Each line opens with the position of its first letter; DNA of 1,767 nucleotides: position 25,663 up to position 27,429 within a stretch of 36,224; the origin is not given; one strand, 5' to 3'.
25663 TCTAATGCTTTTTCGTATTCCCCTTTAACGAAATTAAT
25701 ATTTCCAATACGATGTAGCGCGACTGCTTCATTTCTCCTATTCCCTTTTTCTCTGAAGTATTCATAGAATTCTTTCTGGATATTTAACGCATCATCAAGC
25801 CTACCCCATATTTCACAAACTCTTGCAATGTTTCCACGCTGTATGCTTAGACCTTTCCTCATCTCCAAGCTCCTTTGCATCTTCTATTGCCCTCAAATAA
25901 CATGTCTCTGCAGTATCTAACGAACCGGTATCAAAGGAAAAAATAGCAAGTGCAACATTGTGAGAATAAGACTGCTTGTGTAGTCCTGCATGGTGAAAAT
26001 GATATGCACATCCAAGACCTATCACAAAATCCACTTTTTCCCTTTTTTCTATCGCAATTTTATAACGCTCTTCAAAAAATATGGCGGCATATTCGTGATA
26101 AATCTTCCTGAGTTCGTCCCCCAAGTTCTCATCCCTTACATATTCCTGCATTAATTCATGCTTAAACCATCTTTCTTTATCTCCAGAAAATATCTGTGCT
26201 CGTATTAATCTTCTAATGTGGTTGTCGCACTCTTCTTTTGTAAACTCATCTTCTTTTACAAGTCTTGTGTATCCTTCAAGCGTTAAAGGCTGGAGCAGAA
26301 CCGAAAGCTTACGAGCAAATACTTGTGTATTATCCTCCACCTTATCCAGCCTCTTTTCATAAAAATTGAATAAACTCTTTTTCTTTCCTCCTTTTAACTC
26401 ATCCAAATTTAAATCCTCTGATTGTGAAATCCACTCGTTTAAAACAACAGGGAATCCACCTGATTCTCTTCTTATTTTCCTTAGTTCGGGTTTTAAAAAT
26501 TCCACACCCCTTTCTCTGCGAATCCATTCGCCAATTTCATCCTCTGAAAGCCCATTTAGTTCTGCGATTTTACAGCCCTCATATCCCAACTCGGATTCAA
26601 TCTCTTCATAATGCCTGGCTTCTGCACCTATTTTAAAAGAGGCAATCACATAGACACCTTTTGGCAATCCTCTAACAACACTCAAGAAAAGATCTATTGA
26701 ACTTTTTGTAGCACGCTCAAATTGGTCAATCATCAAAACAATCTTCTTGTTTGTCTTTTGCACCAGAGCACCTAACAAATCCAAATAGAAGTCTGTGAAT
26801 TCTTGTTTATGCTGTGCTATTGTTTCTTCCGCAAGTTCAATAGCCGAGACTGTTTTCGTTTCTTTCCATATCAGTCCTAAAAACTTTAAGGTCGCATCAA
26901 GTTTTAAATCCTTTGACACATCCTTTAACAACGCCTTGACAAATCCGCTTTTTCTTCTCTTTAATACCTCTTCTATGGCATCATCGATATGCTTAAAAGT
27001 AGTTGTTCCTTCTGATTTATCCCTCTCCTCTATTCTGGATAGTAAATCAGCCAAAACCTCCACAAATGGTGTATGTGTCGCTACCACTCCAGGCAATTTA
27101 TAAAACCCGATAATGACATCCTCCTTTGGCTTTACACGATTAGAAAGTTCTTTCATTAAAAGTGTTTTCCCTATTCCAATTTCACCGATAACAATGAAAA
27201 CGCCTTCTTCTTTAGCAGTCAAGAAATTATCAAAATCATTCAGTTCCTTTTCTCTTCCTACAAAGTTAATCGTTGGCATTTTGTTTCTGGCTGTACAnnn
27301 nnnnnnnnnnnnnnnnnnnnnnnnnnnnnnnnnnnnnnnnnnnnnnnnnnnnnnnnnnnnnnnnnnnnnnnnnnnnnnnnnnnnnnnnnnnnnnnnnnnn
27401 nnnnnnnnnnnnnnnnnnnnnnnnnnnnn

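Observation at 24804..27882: NYN nuclease + effector-less STAND P-loop NTPase + TPR array: candidate NLR/Avs-like immune module with the effector encoded in trans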

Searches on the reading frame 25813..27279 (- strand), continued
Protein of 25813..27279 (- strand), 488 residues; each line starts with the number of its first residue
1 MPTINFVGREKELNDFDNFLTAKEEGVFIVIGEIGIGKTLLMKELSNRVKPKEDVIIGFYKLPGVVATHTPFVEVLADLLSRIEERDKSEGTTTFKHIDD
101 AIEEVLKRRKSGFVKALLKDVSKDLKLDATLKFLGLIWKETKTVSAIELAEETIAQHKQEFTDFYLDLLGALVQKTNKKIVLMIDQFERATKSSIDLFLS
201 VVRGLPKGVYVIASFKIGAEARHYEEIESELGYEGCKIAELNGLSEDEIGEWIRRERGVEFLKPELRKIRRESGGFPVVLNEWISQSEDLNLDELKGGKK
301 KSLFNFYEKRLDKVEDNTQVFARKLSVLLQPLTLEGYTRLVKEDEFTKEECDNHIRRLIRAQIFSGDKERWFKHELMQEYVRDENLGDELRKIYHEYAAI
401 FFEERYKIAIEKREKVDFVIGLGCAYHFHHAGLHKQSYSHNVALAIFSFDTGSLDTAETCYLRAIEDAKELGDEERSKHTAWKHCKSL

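Call 88: search_protein_families(library=pfam, proteins=[P0250, P0256, P0272, P0289, P0293, P0286, P0277, P0206, P0290, P0159], max_evalue=0.000001)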
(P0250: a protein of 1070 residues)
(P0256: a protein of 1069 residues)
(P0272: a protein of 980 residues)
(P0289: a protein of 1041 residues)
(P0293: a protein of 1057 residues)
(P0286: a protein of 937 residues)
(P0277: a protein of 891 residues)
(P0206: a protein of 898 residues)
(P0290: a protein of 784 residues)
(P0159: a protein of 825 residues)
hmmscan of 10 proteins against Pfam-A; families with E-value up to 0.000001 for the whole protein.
P0250 (1070 aa): 2 families
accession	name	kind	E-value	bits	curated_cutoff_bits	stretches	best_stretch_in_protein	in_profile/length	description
PF13191.12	AAA_16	-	1.7e-10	42.1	32.6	1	3-200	1-160/167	AAA ATPase domain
PF08324.17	PUL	-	7.5e-07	29.1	25.5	0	803-902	126-215/277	PUL domain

P0256 (1069 aa): 2 families
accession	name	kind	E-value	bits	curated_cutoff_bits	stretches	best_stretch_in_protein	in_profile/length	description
PF13191.12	AAA_16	-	8.3e-14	52.9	32.6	1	4-201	2-164/167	AAA ATPase domain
PF01637.24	ATPase_2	-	1.6e-11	44.9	33.2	1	6-266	3-223/225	ATPase domain predominantly from Archaea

P0272 (980 aa): 3 families
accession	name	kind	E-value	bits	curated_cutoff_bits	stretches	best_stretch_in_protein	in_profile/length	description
PF13365.12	Trypsin_2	-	5.9e-15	56.7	27.6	1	22-168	1-144/144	Trypsin-like peptidase domain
PF13424.12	TPR_12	-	1.9e-14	54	30.1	0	862-909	21-70/77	Tetratricopeptide repeat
PF13428.12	TPR_14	-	2.2e-07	31.3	23.5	0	720-748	3-31/44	Tetratricopeptide repeat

P0289 (1041 aa): 10 families
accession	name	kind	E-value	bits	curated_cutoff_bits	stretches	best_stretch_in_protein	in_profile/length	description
PF13424.12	TPR_12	-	1.4e-49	166.6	30.1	3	790-862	2-76/77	Tetratricopeptide repeat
PF00515.34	TPR_1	-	6e-39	130.7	27.8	0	753-781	3-31/34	Tetratricopeptide repeat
PF07719.23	TPR_2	-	1.3e-34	115.8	27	0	831-861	1-31/34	Tetratricopeptide repeat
PF13191.12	AAA_16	-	4.9e-30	105.7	32.6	1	176-358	1-167/167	AAA ATPase domain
PF13181.12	TPR_8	-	3.1e-22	77.2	25.7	0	752-782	2-32/34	Tetratricopeptide repeat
PF13176.12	TPR_7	-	6.2e-22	76.2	27.9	0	717-746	5-34/36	Tetratricopeptide repeat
PF13374.12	TPR_10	-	4.1e-19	68.4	27.5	0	791-824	2-35/42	Tetratricopeptide repeat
PF17874.7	TPR_MalT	-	8.8e-16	58.5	45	1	684-824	12-155/336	MalT-like TPR region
PF13428.12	TPR_14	-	1.4e-09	38.1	23.5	0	716-741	6-31/44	Tetratricopeptide repeat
PF01637.24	ATPase_2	-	2.5e-08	34.4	33.2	1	177-336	1-123/225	ATPase domain predominantly from Archaea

P0293 (1057 aa): 9 families
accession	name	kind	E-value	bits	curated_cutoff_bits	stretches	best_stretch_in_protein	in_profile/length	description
PF13191.12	AAA_16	-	1.4e-32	113.9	32.6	1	265-442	1-166/167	AAA ATPase domain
PF13424.12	TPR_12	-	3.4e-30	104.5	30.1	1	806-870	11-77/77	Tetratricopeptide repeat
PF03704.23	BTAD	-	1.1e-21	78.2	22.1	1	101-239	1-145/146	Bacterial transcriptional activator domain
PF00515.34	TPR_1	-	2.8e-21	74.8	27.8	0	838-868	1-31/34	Tetratricopeptide repeat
PF07719.23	TPR_2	-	2e-17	62.2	27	0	838-869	1-32/34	Tetratricopeptide repeat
PF13181.12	TPR_8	-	4.2e-16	58.1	25.7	0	959-992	1-34/34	Tetratricopeptide repeat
PF17874.7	TPR_MalT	-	2.9e-12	47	45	1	759-943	2-185/336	MalT-like TPR region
PF13428.12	TPR_14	-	1.2e-08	35.2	23.5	0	158-199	2-43/44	Tetratricopeptide repeat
PF13176.12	TPR_7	-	5.5e-07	29.6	27.9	0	841-873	2-34/36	Tetratricopeptide repeat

P0286 (937 aa): 4 families
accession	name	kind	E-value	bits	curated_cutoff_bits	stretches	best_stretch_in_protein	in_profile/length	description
PF13191.12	AAA_16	-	1.9e-25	90.7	32.6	1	11-181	2-166/167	AAA ATPase domain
PF00196.25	GerE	-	2.4e-15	56.3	23.5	1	872-926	2-56/57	Bacterial regulatory proteins, luxR family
PF13424.12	TPR_12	-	8.2e-11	42.4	30.1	0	565-629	9-75/77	Tetratricopeptide repeat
PF20703.3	nSTAND1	-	9.6e-09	35.8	27.1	1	7-238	12-209/379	Novel STAND NTPase 1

P0277 (891 aa): 12 families
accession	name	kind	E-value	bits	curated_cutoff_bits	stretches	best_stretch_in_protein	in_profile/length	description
PF13424.12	TPR_12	-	7.2e-48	161.1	30.1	4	635-707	2-76/77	Tetratricopeptide repeat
PF07719.23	TPR_2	-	5.6e-31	104.5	27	0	558-583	3-28/34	Tetratricopeptide repeat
PF00515.34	TPR_1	-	1.4e-27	94.7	27.8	0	679-705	4-30/34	Tetratricopeptide repeat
PF13374.12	TPR_10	-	3.6e-26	90.8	27.5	0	559-589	5-35/42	Tetratricopeptide repeat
PF13181.12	TPR_8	-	3.5e-25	86.4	25.7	0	797-827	2-32/34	Tetratricopeptide repeat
PF13191.12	AAA_16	-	4.4e-20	73.3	32.6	1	6-162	3-158/167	AAA ATPase domain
PF17874.7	TPR_MalT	-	4e-19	69.5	45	0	638-763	42-168/336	MalT-like TPR region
PF13176.12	TPR_7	-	2.5e-17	61.8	27.9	0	681-705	4-30/36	Tetratricopeptide repeat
PF13428.12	TPR_14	-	7.3e-10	39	23.5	0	558-581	3-26/44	Tetratricopeptide repeat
PF13432.12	TPR_16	-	3.2e-09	37.5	32.7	0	561-621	2-56/65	Tetratricopeptide repeat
PF13174.12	TPR_6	-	2.3e-08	34.6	26.3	0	559-577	3-21/33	Tetratricopeptide repeat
PF13371.12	TPR_9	-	5e-08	33.3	35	0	600-622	33-55/73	Tetratricopeptide repeat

P0206 (898 aa): 13 families
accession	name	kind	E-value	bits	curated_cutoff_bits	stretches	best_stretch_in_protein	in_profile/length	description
PF13424.12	TPR_12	-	8.1e-132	430.1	30.1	8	522-593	2-75/77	Tetratricopeptide repeat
PF00515.34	TPR_1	-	4.9e-59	194.3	27.8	1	523-553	1-31/34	Tetratricopeptide repeat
PF13374.12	TPR_10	-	2.9e-56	186.4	27.5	0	522-556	1-35/42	Tetratricopeptide repeat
PF13181.12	TPR_8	-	8.5e-42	138.2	25.7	0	524-554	2-32/34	Tetratricopeptide repeat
PF07719.23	TPR_2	-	1.8e-40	134.1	27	0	524-553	2-31/34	Tetratricopeptide repeat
PF13176.12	TPR_7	-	5.6e-37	123.1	27.9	0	645-679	1-35/36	Tetratricopeptide repeat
PF24885.1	TPR_NPHP3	-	6.9e-12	45.7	100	0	450-561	106-221/239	Nephrocystin-3 TPR domain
PF14938.12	SNAP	-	1.6e-11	44.6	25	0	499-588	90-180/282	Soluble NSF attachment protein, SNAP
PF13428.12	TPR_14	-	1.1e-10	41.5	23.5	0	530-553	8-31/44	Tetratricopeptide repeat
PF13191.12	AAA_16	-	1.3e-10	42.5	32.6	1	7-219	2-162/167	AAA ATPase domain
PF13174.12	TPR_6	-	3.4e-09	37.2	26.3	0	529-553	6-30/33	Tetratricopeptide repeat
PF13431.12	TPR_17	-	1.6e-08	34.6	24.4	0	683-703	13-33/34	Tetratricopeptide repeat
PF17874.7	TPR_MalT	-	5.6e-08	32.9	45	0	462-553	99-191/336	MalT-like TPR region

P0290 (784 aa): 2 families
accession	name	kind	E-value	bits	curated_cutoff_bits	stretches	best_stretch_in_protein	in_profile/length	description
PF13424.12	TPR_12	-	8.9e-09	35.9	30.1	0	651-716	4-71/77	Tetratricopeptide repeat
PF13191.12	AAA_16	-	9.9e-09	36.4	32.6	1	28-224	2-158/167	AAA ATPase domain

P0159 (825 aa): 13 families
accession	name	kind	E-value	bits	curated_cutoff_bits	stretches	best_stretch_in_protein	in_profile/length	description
PF13424.12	TPR_12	-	8.8e-32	109.6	30.1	2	644-711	6-74/77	Tetratricopeptide repeat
PF07719.23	TPR_2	-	3.5e-19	67.7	27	0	591-621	3-33/34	Tetratricopeptide repeat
PF13191.12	AAA_16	-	2.6e-14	54.5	32.6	1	11-217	2-159/167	AAA ATPase domain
PF00515.34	TPR_1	-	1.6e-13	50.3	27.8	0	590-620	2-32/34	Tetratricopeptide repeat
PF13374.12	TPR_10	-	1.3e-12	47.7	27.5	0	683-713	3-33/42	Tetratricopeptide repeat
PF13181.12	TPR_8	-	2.3e-12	46.5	25.7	0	594-621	6-33/34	Tetratricopeptide repeat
PF13176.12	TPR_7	-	3.1e-11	42.9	27.9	0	549-577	2-32/36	Tetratricopeptide repeat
PF24885.1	TPR_NPHP3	-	6.5e-10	39.2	100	0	548-637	143-233/239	Nephrocystin-3 TPR domain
PF14559.12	TPR_19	-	1.3e-08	35.5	25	0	520-570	5-49/68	Tetratricopeptide repeat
PF13428.12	TPR_14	-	2.5e-08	34.2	23.5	0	645-673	5-33/44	Tetratricopeptide repeat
PF13432.12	TPR_16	-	2.8e-08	34.5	32.7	0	520-572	11-57/65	Tetratricopeptide repeat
PF01637.24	ATPase_2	-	1.1e-07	32.4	33.2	0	11-154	1-142/225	ATPase domain predominantly from Archaea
PF17874.7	TPR_MalT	-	8.6e-07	29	45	0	512-626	41-158/336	MalT-like TPR region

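Call 89: list_cluster_members(proteins=[P0199, P0152, P0153, P0154, P0155, P0156, P0157, P0159, P0161, P0162])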
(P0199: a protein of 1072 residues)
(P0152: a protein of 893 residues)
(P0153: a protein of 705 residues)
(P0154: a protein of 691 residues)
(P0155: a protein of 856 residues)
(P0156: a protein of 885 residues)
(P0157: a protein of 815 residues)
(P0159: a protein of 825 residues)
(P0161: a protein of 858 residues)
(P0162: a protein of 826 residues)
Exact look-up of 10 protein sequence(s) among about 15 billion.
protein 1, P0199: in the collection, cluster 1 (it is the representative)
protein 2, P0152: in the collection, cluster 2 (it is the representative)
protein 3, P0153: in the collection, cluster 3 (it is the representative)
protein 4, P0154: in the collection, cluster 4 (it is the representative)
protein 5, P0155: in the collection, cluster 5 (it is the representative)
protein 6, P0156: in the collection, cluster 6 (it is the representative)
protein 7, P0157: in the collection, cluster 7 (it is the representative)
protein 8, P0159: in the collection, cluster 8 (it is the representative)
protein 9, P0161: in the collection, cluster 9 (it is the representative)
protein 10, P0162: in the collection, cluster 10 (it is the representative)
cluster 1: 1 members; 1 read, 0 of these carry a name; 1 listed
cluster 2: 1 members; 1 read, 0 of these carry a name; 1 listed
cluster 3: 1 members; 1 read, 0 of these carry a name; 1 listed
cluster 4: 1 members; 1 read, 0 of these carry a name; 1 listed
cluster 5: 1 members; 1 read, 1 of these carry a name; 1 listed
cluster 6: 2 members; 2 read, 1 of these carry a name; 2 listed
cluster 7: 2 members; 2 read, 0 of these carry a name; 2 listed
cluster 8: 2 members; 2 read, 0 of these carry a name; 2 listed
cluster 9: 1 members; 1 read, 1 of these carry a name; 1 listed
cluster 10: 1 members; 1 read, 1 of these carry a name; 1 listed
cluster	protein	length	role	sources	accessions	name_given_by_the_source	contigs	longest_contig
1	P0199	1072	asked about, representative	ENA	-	-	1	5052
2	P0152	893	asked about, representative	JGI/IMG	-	-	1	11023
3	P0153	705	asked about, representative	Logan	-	-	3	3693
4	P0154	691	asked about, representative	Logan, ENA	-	-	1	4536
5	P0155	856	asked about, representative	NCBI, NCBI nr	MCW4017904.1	MAG: tetratricopeptide repeat protein [Candidatus Bathyarchaeota archaeon] | tetratricopeptide repeat protein [Candidatus Bathyarchaeota archaeon]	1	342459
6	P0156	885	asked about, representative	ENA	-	-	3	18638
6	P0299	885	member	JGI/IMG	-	tetratricopeptide (TPR) repeat protein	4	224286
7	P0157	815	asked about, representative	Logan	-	-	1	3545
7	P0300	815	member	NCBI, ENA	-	-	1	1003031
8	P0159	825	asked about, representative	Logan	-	-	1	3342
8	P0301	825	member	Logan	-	-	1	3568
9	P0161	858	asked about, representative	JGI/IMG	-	tetratricopeptide (TPR) repeat protein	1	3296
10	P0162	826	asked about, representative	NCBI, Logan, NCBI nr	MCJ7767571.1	tetratricopeptide repeat protein [Candidatus Bathyarchaeota archaeon]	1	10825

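Call 90: find_encoding_contigs(protein=P0199, flank=3000, max_places=2)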
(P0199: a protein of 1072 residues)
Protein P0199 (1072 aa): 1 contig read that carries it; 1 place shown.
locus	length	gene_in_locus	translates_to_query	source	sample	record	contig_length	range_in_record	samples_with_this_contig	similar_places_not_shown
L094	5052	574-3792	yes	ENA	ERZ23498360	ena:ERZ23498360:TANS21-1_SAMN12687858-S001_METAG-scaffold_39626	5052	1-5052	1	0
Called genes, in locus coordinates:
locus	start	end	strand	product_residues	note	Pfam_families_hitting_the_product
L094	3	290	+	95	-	?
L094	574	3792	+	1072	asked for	PF13191:AAA_16, PF13424:TPR_12, PF13424:TPR_12, PF13424:TPR_12, PF24885:TPR_NPHP3, PF13424:TPR_12, PF13424:TPR_12, PF01582:TIR, +23 more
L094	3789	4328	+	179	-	-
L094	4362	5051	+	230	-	?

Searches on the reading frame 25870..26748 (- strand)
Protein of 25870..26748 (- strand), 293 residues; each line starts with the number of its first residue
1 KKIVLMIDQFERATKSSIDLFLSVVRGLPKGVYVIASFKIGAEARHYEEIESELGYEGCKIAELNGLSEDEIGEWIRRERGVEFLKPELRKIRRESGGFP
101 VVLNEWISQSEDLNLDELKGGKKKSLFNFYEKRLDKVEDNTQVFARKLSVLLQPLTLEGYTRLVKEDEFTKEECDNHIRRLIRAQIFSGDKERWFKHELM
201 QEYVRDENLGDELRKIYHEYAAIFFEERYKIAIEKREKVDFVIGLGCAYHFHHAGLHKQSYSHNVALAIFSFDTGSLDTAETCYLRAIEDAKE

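Call 34: find_related_loci(query=A3, collection=metagenome_contigs, flank=5000)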
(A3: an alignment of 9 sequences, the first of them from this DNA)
Query A3 (293 aa) in metagenome_contigs; peptide patterns used: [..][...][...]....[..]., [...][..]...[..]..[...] (x = any residue, [..] = any of these).
315 stretches matched a pattern; 9 encode a relative of the query (tblastn E <= 1e-3); 9 distinct loci.
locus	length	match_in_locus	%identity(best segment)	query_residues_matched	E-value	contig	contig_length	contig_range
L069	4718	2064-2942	84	1-293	3e-171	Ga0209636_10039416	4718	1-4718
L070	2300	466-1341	82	1-292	6e-172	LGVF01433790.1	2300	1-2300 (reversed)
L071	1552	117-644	84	118-293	2e-104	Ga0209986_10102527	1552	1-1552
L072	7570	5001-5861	42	1-291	8e-57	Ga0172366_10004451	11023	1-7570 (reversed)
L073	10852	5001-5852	39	4-291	3e-55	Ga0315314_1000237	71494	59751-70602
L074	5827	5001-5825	40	1-278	2e-53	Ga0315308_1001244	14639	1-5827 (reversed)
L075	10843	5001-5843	33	1-284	3e-29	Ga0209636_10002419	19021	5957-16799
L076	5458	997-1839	33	1-284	2e-29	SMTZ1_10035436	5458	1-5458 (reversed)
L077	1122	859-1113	42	1-84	1e-18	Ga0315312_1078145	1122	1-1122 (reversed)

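Call 35: find_related_loci(query=A3, collection=genome_contigs, flank=5000)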
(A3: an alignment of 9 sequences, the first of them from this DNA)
Query A3 (293 aa) in genome_contigs; peptide patterns used: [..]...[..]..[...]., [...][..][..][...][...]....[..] (x = any residue, [..] = any of these).
90 stretches matched a pattern; 4 encode a relative of the query (tblastn E <= 1e-3); 4 distinct loci.
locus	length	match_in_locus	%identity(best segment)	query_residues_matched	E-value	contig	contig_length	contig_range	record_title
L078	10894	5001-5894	39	2-292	4e-53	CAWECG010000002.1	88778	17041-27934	MAG: Candidatus Bathyarchaeota archaeon isolate MFD03726.bin.1.224 genome assembly, contig: contig_3302, whole genome sh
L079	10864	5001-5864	34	1-292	2e-46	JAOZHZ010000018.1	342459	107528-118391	MAG: Candidatus Bathyarchaeota archaeon isolate DYS_1 k147_708391, whole genome shotgun sequence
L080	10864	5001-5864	33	2-293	1e-40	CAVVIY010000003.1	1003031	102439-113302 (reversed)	MAG: Candidatus Bathyarchaeota archaeon isolate MFD01476.bin.1.122 genome assembly, contig: contig_28527, whole genome s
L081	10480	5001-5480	44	4-163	9e-32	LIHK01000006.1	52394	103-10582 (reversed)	MAG: Candidatus Bathyarchaeota archaeon BA2 ba2_08, whole genome shotgun sequence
